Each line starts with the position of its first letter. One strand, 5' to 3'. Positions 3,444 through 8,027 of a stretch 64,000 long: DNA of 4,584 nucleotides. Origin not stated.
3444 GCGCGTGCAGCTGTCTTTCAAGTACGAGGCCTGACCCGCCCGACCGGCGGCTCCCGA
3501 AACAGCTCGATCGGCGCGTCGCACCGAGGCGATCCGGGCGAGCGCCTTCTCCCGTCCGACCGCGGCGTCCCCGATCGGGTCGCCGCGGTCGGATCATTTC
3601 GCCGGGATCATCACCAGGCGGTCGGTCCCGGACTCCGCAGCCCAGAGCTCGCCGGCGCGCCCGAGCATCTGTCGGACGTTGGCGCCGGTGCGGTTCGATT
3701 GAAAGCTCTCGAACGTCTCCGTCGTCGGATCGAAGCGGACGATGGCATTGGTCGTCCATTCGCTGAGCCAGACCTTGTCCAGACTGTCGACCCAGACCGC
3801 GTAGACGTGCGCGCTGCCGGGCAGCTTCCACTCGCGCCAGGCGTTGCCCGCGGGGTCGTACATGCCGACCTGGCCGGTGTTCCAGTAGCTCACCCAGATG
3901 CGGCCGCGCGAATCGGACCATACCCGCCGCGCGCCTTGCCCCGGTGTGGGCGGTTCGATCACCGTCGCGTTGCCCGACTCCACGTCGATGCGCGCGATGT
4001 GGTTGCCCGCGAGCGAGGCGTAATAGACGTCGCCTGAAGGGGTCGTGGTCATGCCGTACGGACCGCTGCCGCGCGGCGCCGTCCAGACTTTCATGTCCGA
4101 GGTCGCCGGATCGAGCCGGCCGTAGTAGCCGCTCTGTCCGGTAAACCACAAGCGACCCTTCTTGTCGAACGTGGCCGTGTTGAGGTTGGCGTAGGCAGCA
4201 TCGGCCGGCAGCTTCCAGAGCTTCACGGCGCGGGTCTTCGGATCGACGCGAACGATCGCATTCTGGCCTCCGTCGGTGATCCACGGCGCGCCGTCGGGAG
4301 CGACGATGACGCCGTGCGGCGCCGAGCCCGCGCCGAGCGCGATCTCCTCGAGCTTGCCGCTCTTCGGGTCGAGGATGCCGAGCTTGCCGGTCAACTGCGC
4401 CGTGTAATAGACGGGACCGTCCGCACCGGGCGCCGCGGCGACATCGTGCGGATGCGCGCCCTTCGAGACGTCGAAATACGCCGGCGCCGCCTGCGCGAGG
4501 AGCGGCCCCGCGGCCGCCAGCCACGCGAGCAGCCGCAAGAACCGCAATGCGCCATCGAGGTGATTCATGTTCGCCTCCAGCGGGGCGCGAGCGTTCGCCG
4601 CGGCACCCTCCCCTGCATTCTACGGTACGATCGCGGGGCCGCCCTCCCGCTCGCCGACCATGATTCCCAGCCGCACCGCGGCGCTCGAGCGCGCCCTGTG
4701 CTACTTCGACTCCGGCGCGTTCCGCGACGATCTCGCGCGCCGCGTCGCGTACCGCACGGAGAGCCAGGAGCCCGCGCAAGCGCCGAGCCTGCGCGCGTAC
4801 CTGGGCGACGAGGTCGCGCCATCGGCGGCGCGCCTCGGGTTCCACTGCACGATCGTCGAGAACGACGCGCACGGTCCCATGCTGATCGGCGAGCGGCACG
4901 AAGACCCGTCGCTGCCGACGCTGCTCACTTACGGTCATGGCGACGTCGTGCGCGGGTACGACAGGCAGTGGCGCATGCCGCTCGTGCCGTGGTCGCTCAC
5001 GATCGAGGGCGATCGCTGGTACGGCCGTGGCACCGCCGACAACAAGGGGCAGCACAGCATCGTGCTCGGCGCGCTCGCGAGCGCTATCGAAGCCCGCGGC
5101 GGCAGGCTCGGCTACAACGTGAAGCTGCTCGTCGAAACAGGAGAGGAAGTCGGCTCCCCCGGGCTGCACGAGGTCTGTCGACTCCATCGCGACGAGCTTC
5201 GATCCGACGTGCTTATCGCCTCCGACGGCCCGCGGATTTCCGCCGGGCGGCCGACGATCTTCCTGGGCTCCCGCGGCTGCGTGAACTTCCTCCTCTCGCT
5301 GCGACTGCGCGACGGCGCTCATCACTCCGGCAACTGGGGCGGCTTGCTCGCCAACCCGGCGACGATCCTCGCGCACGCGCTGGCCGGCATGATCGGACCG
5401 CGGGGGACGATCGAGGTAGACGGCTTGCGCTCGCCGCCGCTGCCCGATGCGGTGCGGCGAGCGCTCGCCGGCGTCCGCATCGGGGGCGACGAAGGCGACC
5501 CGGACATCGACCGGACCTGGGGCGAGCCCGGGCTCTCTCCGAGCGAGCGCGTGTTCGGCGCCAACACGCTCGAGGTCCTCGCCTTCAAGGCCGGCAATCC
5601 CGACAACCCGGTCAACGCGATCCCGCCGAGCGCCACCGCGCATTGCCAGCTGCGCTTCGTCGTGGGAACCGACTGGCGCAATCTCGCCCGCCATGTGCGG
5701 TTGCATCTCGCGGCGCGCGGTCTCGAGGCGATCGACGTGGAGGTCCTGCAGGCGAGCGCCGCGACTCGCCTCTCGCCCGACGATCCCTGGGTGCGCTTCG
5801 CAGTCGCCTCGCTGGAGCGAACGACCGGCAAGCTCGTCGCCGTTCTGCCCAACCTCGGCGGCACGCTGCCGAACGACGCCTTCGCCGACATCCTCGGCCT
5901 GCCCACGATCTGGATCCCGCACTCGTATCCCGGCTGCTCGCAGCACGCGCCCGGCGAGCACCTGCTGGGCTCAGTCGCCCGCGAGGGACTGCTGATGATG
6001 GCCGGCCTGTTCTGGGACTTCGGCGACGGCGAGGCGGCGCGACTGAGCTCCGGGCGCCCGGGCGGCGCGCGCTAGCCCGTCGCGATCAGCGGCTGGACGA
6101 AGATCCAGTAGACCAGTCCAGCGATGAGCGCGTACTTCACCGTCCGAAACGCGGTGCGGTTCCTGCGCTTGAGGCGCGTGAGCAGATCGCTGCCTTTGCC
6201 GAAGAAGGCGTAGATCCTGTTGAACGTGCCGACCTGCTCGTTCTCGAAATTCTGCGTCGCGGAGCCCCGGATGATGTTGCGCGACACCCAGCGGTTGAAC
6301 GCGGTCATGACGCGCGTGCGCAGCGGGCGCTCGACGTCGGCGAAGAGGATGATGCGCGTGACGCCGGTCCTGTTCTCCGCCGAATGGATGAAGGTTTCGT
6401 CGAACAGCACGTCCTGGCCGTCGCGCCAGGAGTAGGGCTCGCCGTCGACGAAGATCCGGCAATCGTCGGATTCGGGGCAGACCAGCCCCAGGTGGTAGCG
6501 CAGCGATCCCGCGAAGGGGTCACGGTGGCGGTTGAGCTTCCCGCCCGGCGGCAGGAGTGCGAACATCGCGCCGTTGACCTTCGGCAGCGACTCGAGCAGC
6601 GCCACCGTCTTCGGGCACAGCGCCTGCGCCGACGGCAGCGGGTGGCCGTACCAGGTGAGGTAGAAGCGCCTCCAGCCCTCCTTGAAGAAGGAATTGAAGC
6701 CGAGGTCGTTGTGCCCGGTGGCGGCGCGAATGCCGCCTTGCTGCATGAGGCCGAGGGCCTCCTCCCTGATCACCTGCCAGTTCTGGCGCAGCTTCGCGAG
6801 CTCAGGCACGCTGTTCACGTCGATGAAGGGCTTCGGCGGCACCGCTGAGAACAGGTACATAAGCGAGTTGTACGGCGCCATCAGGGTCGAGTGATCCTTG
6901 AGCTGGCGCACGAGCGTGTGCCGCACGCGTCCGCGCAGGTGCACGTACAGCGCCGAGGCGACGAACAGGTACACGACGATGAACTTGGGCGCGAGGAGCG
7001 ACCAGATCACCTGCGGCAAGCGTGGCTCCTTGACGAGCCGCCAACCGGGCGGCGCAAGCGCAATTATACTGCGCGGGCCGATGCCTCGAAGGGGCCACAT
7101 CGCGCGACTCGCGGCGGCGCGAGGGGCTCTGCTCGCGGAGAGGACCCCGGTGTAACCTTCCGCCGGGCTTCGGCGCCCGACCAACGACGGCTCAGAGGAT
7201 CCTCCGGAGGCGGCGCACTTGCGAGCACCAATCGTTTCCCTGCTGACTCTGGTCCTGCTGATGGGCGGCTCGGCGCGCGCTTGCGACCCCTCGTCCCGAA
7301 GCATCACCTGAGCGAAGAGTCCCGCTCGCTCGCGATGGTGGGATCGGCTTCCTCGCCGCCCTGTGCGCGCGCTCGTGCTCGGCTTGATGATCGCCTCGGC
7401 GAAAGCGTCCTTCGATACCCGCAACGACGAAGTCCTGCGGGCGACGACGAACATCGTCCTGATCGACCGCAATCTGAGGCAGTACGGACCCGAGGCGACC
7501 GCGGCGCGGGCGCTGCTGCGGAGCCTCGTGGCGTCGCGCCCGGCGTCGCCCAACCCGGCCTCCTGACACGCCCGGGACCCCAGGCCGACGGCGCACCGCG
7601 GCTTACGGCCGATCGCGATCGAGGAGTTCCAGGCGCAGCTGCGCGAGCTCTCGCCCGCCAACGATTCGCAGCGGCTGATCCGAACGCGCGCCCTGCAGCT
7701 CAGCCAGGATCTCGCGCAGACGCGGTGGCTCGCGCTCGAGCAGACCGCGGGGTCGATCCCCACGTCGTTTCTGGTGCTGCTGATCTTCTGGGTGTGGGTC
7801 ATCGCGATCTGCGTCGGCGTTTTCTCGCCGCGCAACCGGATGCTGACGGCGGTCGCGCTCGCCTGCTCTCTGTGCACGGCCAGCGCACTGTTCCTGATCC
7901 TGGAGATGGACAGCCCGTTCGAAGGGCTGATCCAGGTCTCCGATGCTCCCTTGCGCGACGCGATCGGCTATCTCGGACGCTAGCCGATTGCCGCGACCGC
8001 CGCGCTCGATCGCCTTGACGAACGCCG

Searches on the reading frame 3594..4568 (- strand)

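Call 46: search_protein_families(library=pfam, proteins=[window:3594-4568:-], max_evalue=0.0001)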
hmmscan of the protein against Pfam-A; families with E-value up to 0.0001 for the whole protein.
window:3594-4568:- (324 aa): 4 families
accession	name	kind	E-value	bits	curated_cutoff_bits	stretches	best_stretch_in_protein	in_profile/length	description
PF24684.1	Vgb_lyase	-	3.2e-28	98.8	50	2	43-250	58-261/290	Virginiamycin B lyase family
PF08450.18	SGL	-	2.6e-13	50.6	26.3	0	219-252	192-225/246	SMP-30/Gluconolactonase/LRE-like region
PF21959.2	DUF6923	-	1.9e-06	28.2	27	0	102-234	60-198/234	Repeat of unknown function (DUF6923)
PF22701.2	Mala_s_1-like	-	8.9e-06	26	27.5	0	118-305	31-180/195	Mal s 1 allergenic protein-like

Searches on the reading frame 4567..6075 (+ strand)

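Call 46: search_protein_families(library=pfam, proteins=[window:4567-6075:+], max_evalue=0.0001)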
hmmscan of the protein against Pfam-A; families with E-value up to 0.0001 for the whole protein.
window:4567-6075:+ (502 aa): 2 families
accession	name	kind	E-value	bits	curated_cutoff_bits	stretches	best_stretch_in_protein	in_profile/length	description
PF01546.33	Peptidase_M20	-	6.7e-18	65.8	24.6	1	121-478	2-200/206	Peptidase family M20/M25/M40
PF07687.19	M20_dimer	-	1.5e-06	28.6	21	1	249-384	15-102/107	Peptidase dimerisation domain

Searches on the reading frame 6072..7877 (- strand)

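Call 46: search_protein_families(library=pfam, proteins=[window:6072-7877:-], max_evalue=0.0001)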
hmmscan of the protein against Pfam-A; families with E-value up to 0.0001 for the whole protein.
window:6072-7877:- (601 aa): 1 family
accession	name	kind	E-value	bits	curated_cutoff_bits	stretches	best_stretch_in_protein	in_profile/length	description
PF05118.21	Asp_Arg_Hydrox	-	5.9e-46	156.6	22.6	1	365-518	2-157/157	Aspartyl/Asparaginyl beta-hydroxylase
